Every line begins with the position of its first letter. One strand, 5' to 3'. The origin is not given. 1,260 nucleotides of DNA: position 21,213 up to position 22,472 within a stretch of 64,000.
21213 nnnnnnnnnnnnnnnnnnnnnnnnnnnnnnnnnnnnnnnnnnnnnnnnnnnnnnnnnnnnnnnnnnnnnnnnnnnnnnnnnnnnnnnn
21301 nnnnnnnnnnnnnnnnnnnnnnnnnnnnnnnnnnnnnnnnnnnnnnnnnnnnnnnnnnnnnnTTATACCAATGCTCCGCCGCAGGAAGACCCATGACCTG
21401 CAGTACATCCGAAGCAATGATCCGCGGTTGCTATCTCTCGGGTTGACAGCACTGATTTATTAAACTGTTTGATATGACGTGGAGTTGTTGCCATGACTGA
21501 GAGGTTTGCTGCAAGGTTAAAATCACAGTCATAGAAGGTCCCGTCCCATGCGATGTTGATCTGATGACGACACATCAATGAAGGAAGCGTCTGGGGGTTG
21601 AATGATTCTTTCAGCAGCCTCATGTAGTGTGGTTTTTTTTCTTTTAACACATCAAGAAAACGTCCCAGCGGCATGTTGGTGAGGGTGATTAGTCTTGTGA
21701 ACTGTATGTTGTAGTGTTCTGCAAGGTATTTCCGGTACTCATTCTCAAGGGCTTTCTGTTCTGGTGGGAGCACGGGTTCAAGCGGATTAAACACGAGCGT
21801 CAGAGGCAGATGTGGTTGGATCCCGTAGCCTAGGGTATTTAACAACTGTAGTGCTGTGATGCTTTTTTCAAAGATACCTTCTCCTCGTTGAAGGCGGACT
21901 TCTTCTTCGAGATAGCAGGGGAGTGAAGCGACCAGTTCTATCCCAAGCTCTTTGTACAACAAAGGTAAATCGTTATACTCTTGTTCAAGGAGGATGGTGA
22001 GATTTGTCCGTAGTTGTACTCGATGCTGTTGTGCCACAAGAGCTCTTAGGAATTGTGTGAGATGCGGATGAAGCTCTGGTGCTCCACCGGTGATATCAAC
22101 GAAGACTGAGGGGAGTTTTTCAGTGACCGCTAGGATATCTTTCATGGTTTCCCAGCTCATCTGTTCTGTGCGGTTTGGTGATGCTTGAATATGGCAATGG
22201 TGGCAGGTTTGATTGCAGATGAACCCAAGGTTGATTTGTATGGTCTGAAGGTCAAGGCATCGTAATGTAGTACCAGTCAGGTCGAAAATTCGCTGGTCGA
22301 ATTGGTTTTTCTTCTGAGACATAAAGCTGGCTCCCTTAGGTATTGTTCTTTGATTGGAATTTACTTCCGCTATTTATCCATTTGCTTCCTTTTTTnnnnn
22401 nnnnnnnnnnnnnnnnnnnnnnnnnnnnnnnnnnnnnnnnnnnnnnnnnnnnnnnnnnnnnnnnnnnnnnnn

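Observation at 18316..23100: Archaeal arsenosugar-type operon with an extra CCG Fe-S protein and DedA flippase but no arsM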

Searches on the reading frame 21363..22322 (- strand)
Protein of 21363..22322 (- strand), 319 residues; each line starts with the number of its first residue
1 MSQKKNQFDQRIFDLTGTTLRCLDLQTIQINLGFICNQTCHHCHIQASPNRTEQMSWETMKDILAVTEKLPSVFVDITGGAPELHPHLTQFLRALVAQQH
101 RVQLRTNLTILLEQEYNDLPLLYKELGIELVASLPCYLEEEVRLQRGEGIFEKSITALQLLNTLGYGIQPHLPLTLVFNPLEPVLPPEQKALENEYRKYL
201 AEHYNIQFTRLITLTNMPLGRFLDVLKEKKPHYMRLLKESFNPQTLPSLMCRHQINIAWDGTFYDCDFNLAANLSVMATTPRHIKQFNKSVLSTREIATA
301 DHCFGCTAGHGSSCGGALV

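Call 3: search_protein_families(library=ncbifam, proteins=[window:21363-22322:-], max_evalue=0.01)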
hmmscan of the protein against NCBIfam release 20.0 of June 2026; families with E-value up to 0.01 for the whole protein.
window:21363-22322:- (319 aa): 35 families (the best 25 are shown)
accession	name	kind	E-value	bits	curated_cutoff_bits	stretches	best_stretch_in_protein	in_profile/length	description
TIGR04167.1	rSAM_SeCys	equivalog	5.9e-119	396.8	300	1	24-318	6-303/303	arsenosugar biosynthesis radical SAM (seleno)protein ArsS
TIGR04317.1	W_rSAM_matur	equivalog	1.7e-10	40.5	380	1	24-162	2-137/349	tungsten cofactor oxidoreductase radical SAM maturase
TIGR02668.1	moaA_archaeal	equivalog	3.3e-09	36.2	325.25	1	25-114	9-99/303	GTP 3',8-cyclase MoaA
TIGR03470.1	HpnH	equivalog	8.4e-09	34.9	225.05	1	33-168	35-165/318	adenosyl-hopene transferase HpnH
TIGR03962.1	mycofact_rSAM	equivalog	1.4e-08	34.3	265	1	30-166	16-149/339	mycofactocin radical SAM maturase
NF001199.0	PRK00164.2-1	equivalog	9.5e-08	31.5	231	1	26-116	12-103/308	GTP 3',8-cyclase MoaA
NF049973.1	radical_Rv1681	equivalog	1e-07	31.2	380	1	33-168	79-213/326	Rv1681 family radical SAM protein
TIGR02495.1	NrdG2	equivalog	2.4e-07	30.3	131.15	1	36-110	26-101/193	anaerobic ribonucleoside-triphosphate reductase activating protein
TIGR04251.1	SCM_rSAM_ScmF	equivalog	2.9e-07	30.2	400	1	25-177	3-155/353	SynChlorMet cassette radical SAM/SPASM protein ScmF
TIGR04340.1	rSAM_ACGX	hypoth_equivalog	3.1e-07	29.9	400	1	29-105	6-89/341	radical SAM/SPASM domain protein, ACGX system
TIGR04078.1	rSAM_yydG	equivalog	1.2e-06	28.3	300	1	27-107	2-84/309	YydG family radical SAM peptide epimerase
NF033640.1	N_Twi_rSAM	subfamily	1.4e-06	27.7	170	1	7-134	87-239/398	twitch domain-containing radical SAM protein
TIGR02666.1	moaA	equivalog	1.4e-06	27.5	284.05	1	29-119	13-110/336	GTP 3',8-cyclase MoaA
NF012164.0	AlbA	equivalog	3.4e-06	25.8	850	1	29-128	116-214/442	subtilosin maturase AlbA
NF050035.1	rSAM_WgK_link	exception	3.7e-06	26.2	650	1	28-162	11-144/367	radical SAM/SPASM peptide maturase WgkB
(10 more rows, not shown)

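Call 4: search_protein_families(library=pfam, proteins=[window:21363-22322:-], max_evalue=0.01)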
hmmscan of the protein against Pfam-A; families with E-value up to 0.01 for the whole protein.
window:21363-22322:- (319 aa): 2 families
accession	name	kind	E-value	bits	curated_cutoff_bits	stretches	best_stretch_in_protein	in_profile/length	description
PF12345.13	DUF3641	-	8.7e-51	171.9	24.9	1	185-317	1-134/134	Protein of unknown function (DUF3641)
PF04055.27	Radical_SAM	-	4.8e-11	43.5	29.5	1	30-165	1-140/166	Radical SAM superfamily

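Call 9: find_related_loci(query=window:21363-22322:-, collection=genome_contigs, flank=10000)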
Query window:21363-22322:- (319 aa) in genome_contigs; peptide patterns used: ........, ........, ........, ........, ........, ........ (x = any residue, [..] = any of these).
31 stretches matched a pattern; 7 encode a relative of the query (tblastn E <= 1e-3); 7 distinct loci.
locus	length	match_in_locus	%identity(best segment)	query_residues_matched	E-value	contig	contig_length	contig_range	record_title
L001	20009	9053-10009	79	1-319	5e-177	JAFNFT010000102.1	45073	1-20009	MAG: Methanobacteriota archaeon isolate bin_19 PROKKA_contig000102, whole genome shotgun sequence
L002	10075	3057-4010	79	2-319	4e-176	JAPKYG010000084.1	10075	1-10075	MAG: Methanobacteriota archaeon isolate LacPavin_0920_SED3_MAG_41_62 LacPavin_0920_SED3_scaffold_149802, whole genome sh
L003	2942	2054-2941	76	1-296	7e-164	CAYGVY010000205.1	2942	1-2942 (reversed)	MAG TPA_asm: uncultured Thermoplasmatales archaeon isolate ERP119294_co4_107 genome assembly, contig: NODE_57361_length_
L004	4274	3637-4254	91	1-206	8e-129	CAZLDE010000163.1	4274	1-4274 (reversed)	MAG TPA_asm: uncultured Thermoplasmatales archaeon isolate SRP098346_co1_225 genome assembly, contig: NODE_32254_length_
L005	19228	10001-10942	49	8-319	2e-104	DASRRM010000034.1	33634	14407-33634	MAG TPA_asm: Tepidisphaeraceae bacterium isolate SMAG_U4852 k141_2118356, whole genome shotgun sequence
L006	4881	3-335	94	209-319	1e-68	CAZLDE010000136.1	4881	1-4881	MAG TPA_asm: uncultured Thermoplasmatales archaeon isolate SRP098346_co1_225 genome assembly, contig: NODE_26306_length_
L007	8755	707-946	30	34-114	1e-5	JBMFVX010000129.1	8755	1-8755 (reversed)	MAG: Phycisphaerae bacterium isolate KM4364-03 NODE_129_length_8755_cov_78.445379, whole genome shotgun sequence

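Call 20: find_homologous_proteins(query=window:21363-22322:-, max_evalue=1e-10)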
Query window:21363-22322:- (319 aa): 7998 proteins with E <= 1e-10 among 8000 candidates; the best 120 are listed.
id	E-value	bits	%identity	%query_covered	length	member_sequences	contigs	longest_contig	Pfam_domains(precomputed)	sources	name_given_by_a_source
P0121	2.3e-199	679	92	100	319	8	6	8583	PF04055.28,PF12345.14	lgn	-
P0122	1.0e-187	641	86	100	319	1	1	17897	PF04055.28,PF12345.14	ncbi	-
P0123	2.9e-185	633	86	100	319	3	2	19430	PF04055.28,PF12345.14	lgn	-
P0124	5.4e-185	632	84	100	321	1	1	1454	PF04055.28,PF12345.14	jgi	jgi:radical SAM/Cys-rich protein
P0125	5.8e-183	625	84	100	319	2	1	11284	PF04055.28,PF12345.14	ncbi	-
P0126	9.3e-177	605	82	100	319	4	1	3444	PF04055.28,PF12345.14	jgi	jgi:radical SAM/Cys-rich protein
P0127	1.4e-172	591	79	100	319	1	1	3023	PF04055.28,PF12345.14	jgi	jgi:radical SAM/Cys-rich protein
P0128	2.2e-172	590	80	100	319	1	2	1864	PF04055.28,PF12345.14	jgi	jgi:radical SAM/Cys-rich protein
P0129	2.4e-172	590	79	100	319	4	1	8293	PF04055.28,PF12345.14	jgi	jgi:radical SAM/Cys-rich protein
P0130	4.3e-172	590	79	100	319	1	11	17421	PF04055.28,PF12345.14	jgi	jgi:radical SAM/Cys-rich protein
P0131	9.3e-172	588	79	100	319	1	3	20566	PF04055.28,PF12345.14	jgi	jgi:radical SAM/Cys-rich protein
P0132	1.5e-171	588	79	100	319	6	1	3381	PF04055.28,PF12345.14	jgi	jgi:radical SAM/Cys-rich protein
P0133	1.9e-171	587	80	100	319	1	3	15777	PF04055.28,PF12345.14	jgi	jgi:radical SAM/Cys-rich protein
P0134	2.3e-171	587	79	100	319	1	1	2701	PF04055.28,PF12345.14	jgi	-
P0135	2.5e-171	587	78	100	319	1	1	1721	PF04055.28,PF12345.14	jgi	jgi:radical SAM/Cys-rich protein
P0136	3.0e-171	587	79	100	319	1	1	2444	PF04055.28,PF12345.14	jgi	-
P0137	3.5e-171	587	78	100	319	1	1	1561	PF04055.28,PF12345.14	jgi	jgi:radical SAM/Cys-rich protein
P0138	3.5e-171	587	79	100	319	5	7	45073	PF04055.28,PF12345.14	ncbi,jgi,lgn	jgi:radical SAM/Cys-rich protein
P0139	3.5e-171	587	78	100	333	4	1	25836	PF04055.28,PF12345.14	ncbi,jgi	jgi:radical SAM/Cys-rich protein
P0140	3.6e-171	587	79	100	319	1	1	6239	PF04055.28,PF12345.14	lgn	-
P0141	4.1e-171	586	78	100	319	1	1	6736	PF04055.28,PF12345.14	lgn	-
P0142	7.8e-171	585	79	100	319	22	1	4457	PF04055.28,PF12345.14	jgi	-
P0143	9.5e-171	585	78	100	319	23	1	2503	PF04055.28,PF12345.14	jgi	jgi:radical SAM/Cys-rich protein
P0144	1.2e-170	585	79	100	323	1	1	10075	PF04055.28,PF12345.14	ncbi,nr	ncbi:MAG: arsenosugar biosynthesis radical SAM protein ArsS [Euryarchaeota archaeon]|nr:arsenosugar 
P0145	1.6e-170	584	78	100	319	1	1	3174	PF04055.28,PF12345.14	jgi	jgi:radical SAM/Cys-rich protein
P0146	1.8e-170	584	79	100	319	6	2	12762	PF04055.28,PF12345.14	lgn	-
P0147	6.9e-170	582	77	100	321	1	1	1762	PF04055.28,PF12345.14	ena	-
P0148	8.1e-170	582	78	100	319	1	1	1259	PF04055.28,PF12345.14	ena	-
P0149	1.2e-169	582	78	100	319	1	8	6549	PF04055.28,PF12345.14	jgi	jgi:radical SAM/Cys-rich protein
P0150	1.4e-169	581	78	100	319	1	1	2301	PF04055.28,PF12345.14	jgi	jgi:radical SAM/Cys-rich protein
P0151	1.9e-169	581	77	100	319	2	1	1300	PF04055.28,PF12345.14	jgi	-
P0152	2.1e-169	581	79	100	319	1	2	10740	PF04055.28,PF12345.14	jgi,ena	-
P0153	2.7e-169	580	78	100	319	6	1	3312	PF04055.28,PF12345.14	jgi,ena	-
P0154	3.0e-169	580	78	100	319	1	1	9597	PF04055.28,PF12345.14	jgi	jgi:radical SAM/Cys-rich protein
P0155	3.2e-169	580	78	100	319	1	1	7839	PF04055.28,PF12345.14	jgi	jgi:radical SAM/Cys-rich protein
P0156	3.9e-169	580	78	100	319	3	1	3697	PF04055.28,PF12345.14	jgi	jgi:radical SAM/Cys-rich protein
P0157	7.2e-169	579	78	100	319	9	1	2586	PF04055.28,PF12345.14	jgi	-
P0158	1.2e-168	578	79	99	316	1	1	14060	PF04055.28,PF12345.14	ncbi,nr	ncbi:MAG: arsenosugar biosynthesis radical SAM protein ArsS [Candidatus Thermoplasmatota archaeon]|n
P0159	2.1e-168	577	78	100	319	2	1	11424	PF04055.28,PF12345.14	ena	-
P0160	7.1e-168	576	77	100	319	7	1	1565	PF04055.28,PF12345.14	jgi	-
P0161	7.1e-168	576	80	99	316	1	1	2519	PF04055.28,PF12345.14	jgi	jgi:radical SAM/Cys-rich protein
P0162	8.8e-168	575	78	100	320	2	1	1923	PF04055.28,PF12345.14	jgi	jgi:radical SAM/Cys-rich protein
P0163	1.1e-167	575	76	100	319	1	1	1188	PF04055.28,PF12345.14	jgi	jgi:radical SAM/Cys-rich protein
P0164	1.4e-167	575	76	100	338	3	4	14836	PF04055.28,PF12345.14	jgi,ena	-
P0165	1.4e-167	575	78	100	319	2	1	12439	PF04055.28,PF12345.14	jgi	jgi:radical SAM/Cys-rich protein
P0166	1.5e-167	575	77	100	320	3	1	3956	PF04055.28,PF12345.14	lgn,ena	-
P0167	1.7e-167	574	77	100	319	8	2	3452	PF04055.28,PF12345.14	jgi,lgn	jgi:radical SAM/Cys-rich protein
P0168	2.1e-167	574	78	100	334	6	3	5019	PF04055.28,PF12345.14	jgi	jgi:radical SAM/Cys-rich protein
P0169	2.8e-167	574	76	100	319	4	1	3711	PF04055.28,PF12345.14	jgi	jgi:radical SAM/Cys-rich protein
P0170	5.2e-167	573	77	100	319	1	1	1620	PF04055.28,PF12345.14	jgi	jgi:radical SAM/Cys-rich protein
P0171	5.5e-167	573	77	100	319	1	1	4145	PF04055.28,PF12345.14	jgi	jgi:radical SAM/Cys-rich protein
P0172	6.1e-167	573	77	100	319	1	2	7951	PF04055.28,PF12345.14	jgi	jgi:radical SAM/Cys-rich protein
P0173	8.0e-167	572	75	100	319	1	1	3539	PF04055.28,PF12345.14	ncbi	-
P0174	3.7e-166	570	76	100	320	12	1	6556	PF04055.28,PF12345.14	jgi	jgi:radical SAM/Cys-rich protein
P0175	4.7e-166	570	77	100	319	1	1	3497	PF04055.28,PF12345.14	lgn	-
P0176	6.1e-166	569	77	100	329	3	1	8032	PF04055.28,PF12345.14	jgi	jgi:radical SAM/Cys-rich protein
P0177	6.9e-166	569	77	100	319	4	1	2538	PF04055.28,PF12345.14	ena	-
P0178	8.2e-166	569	75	100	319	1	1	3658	PF04055.28,PF12345.14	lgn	-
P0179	1.0e-165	569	76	100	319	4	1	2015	PF04055.28,PF12345.14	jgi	jgi:radical SAM/Cys-rich protein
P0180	1.2e-165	568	77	100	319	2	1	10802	PF04055.28,PF12345.14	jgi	jgi:radical SAM/Cys-rich protein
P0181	1.7e-165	568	76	100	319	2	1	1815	PF04055.28,PF12345.14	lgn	-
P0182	2.1e-165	568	77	100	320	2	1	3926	PF04055.28,PF12345.14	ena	-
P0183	2.5e-165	567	76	100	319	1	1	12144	PF04055.28,PF12345.14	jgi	jgi:radical SAM/Cys-rich protein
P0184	5.0e-165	566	75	100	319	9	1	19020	PF04055.28,PF12345.14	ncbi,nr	ncbi:MAG: arsenosugar biosynthesis radical SAM protein ArsS [Euryarchaeota archaeon]|nr:arsenosugar 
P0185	5.0e-165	566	76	100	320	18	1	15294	PF04055.28,PF12345.14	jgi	jgi:radical SAM/Cys-rich protein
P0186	5.7e-165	566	76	100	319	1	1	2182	PF04055.28,PF12345.14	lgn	-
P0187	6.8e-165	566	76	100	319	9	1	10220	PF04055.28,PF12345.14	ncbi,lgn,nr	ncbi:MAG TPA: arsenosugar biosynthesis radical SAM (seleno)protein ArsS [Candidatus Thermoplasmatota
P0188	7.7e-165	566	76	100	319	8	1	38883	PF04055.28,PF12345.14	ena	-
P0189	9.2e-165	565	75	100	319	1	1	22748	PF04055.28,PF12345.14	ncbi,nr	ncbi:7-carboxy-7-deazaguanine synthase [uncultured archaeon]|nr:7-carboxy-7-deazaguanine synthase [u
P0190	1.3e-164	565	76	100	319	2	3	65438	PF04055.28,PF12345.14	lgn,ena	-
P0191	2.2e-164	564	76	100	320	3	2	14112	PF04055.28,PF12345.14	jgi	jgi:radical SAM/Cys-rich protein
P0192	2.9e-164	564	77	100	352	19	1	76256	PF04055.28,PF12345.14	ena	-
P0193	6.9e-164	563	75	100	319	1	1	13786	PF04055.28,PF12345.14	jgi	jgi:radical SAM/Cys-rich protein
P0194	8.0e-164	562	76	100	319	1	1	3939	PF04055.28,PF12345.14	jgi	jgi:radical SAM/Cys-rich protein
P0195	1.6e-163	561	75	100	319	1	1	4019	PF04055.28,PF12345.14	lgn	-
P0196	3.2e-163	560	74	100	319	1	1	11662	PF04055.28,PF12345.14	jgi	jgi:radical SAM/Cys-rich protein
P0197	4.0e-163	560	76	100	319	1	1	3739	PF04055.28,PF12345.14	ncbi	-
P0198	8.6e-163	559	76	100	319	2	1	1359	PF04055.28,PF12345.14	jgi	-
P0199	4.2e-162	557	76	100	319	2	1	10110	PF04055.28,PF12345.14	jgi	jgi:radical SAM/Cys-rich protein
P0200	4.3e-162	557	78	96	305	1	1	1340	PF04055.28,PF12345.14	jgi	jgi:radical SAM/Cys-rich protein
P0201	7.9e-162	556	76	100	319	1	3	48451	PF04055.28,PF12345.14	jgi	jgi:radical SAM/Cys-rich protein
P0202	1.6e-160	552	74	100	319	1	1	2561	PF04055.28,PF12345.14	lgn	-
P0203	2.8e-160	551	75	100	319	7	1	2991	PF04055.28,PF12345.14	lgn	-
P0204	2.9e-160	551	76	100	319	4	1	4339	PF04055.28,PF12345.14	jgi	jgi:radical SAM/Cys-rich protein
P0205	8.9e-160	549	74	100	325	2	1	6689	PF04055.28,PF12345.14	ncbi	-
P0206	1.9e-159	548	75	100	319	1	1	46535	PF04055.28,PF12345.14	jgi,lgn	-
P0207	1.1e-158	545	75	100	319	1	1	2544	PF04055.28,PF12345.14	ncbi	-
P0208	2.3e-158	544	73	100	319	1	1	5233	PF04055.28,PF12345.14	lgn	-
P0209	3.3e-158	544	74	100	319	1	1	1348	PF04055.28,PF12345.14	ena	-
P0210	4.0e-158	544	75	100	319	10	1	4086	PF04055.28,PF12345.14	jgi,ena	-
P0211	4.4e-157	540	73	100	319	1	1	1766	PF04055.28,PF12345.14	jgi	jgi:radical SAM/Cys-rich protein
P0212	6.1e-157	540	73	100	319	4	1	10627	PF04055.28,PF12345.14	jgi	jgi:radical SAM/Cys-rich protein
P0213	1.1e-156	539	74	100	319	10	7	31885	PF04055.28,PF12345.14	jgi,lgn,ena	-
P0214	9.5e-156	536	74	98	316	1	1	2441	PF04055.28,PF12345.14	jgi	jgi:radical SAM/Cys-rich protein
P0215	2.2e-151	522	71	100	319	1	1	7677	PF04055.28,PF12345.14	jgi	jgi:radical SAM/Cys-rich protein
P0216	3.5e-140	485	78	83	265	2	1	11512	PF12345.14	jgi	-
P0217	7.6e-138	477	80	82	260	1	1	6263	PF04055.28,PF12345.14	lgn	-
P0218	5.5e-136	471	69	94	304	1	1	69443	PF04055.28,PF12345.14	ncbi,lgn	ncbi:MAG: arsenosugar biosynthesis radical SAM protein ArsS [Thermoplasmatota archaeon]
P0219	5.9e-136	471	78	82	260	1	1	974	PF04055.28,PF12345.14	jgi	jgi:radical SAM/Cys-rich protein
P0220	2.4e-135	469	78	83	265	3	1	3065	PF04055.28,PF12345.14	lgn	-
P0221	6.9e-134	464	75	83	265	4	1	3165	PF12345.14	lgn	-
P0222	1.5e-133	463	76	83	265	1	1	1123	PF12345.14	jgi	jgi:radical SAM/Cys-rich protein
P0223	2.4e-132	459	62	98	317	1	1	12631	PF04055.28,PF12345.14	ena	-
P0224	1.2e-131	457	64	98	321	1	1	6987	PF04055.28,PF12345.14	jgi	jgi:radical SAM/Cys-rich protein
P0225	3.2e-130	452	61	98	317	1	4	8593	PF04055.28,PF12345.14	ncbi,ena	-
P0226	1.1e-129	450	62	98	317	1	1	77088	PF04055.28,PF12345.14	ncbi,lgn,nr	ncbi:MAG: arsenosugar biosynthesis radical SAM protein ArsS [Euryarchaeota archaeon]|nr:arsenosugar 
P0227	3.8e-129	448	60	98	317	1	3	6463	PF04055.28,PF12345.14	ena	-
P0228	3.9e-125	435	60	98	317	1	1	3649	PF04055.28,PF12345.14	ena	-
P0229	2.1e-124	433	64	92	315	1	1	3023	PF04055.28,PF12345.14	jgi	-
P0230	1.1e-120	421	69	83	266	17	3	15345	PF12345.14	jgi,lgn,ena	-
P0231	2.1e-120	420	67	86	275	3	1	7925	PF12345.14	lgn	-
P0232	3.3e-120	419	74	76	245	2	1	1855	PF04055.28,PF12345.14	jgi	-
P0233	6.2e-119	415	56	98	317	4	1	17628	PF04055.28,PF12345.14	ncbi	-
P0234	8.4e-119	415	56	98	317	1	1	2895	PF04055.28,PF12345.14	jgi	jgi:radical SAM/Cys-rich protein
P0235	1.1e-118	414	56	98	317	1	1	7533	PF04055.28,PF12345.14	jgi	jgi:radical SAM/Cys-rich protein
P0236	1.9e-118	413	56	98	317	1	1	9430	PF04055.28,PF12345.14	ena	-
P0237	3.3e-118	413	55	98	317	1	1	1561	PF04055.28,PF12345.14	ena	-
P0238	4.0e-118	412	57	98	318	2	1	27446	PF04055.28,PF12345.14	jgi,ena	-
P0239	4.1e-117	409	56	100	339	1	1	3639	PF04055.28,PF12345.14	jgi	-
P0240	5.0e-117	409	56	98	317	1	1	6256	PF04055.28,PF12345.14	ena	-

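Call 21: find_encoding_contigs(protein=P0226, flank=9000, max_places=1)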
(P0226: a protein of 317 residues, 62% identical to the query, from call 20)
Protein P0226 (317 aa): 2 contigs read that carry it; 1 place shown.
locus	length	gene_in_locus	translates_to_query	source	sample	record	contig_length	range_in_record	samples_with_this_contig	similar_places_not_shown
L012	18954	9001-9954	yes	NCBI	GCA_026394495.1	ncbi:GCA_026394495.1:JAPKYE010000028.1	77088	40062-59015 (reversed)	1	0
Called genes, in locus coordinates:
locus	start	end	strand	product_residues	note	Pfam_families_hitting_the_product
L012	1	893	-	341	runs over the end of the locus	PF08240:ADH_N, PF16912:Glu_dehyd_C, PF00107:ADH_zinc_N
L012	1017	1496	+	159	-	PF00339:Arrestin_N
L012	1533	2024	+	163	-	PF03358:FMN_red, PF12641:Flavodoxin_3 (faint), PF12724:Flavodoxin_5 (faint)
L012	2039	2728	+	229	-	PF20108:DUF6498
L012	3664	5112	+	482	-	PF01546:Peptidase_M20, PF07687:M20_dimer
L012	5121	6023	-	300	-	PF01435:Peptidase_M48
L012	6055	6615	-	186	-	PF04011:LemA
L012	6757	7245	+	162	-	-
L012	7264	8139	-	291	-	PF07602:DUF1565 (faint), PF22842:Pel9A-like_beta_helix (faint), PF05048:NosD, PF13229:Beta_helix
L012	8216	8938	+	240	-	PF13641:Glyco_tranf_2_3 (weak), PF00535:Glycos_transf_2, PF10111:Glyco_tranf_2_2 (weak)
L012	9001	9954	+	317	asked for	PF04055:Radical_SAM, PF12345:DUF3641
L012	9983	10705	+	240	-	PF09335:VTT_dom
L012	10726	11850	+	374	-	PF12838:Fer4_7 (weak), PF13183:Fer4_8, PF13237:Fer4_10, PF13534:Fer4_17 (weak), PF02754:CCG (weak)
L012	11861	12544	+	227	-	PF09837:DUF2064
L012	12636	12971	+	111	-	PF02635:DsrE (weak)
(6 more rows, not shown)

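Call 22: find_encoding_contigs(protein=P0238, flank=9000, max_places=1)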
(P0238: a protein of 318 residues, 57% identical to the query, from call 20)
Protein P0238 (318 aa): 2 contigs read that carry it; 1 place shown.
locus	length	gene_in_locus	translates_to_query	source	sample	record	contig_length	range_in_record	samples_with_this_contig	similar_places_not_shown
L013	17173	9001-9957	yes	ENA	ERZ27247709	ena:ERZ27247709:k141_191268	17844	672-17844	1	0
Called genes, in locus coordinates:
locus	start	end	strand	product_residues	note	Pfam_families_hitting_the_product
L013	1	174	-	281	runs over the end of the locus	?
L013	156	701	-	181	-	-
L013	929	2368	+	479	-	PF00004:AAA, PF09848:SLFN-g3_helicase (faint), PF21960:RCF1-5-like_lid (weak)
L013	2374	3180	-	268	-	-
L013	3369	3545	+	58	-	-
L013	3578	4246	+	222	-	-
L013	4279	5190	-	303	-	PF01435:Peptidase_M48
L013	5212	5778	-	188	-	PF04011:LemA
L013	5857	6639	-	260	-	PF01791:DeoC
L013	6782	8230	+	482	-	PF01546:Peptidase_M20, PF07687:M20_dimer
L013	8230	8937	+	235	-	PF13641:Glyco_tranf_2_3, PF00535:Glycos_transf_2, PF10111:Glyco_tranf_2_2 (weak)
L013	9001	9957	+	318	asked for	PF04055:Radical_SAM, PF12345:DUF3641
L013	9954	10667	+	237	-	PF09335:VTT_dom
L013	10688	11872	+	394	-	PF13484:Fer4_16 (faint), PF12838:Fer4_7, PF13237:Fer4_10, PF13183:Fer4_8, PF02754:CCG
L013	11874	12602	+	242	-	PF01983:CofC (weak), PF09837:DUF2064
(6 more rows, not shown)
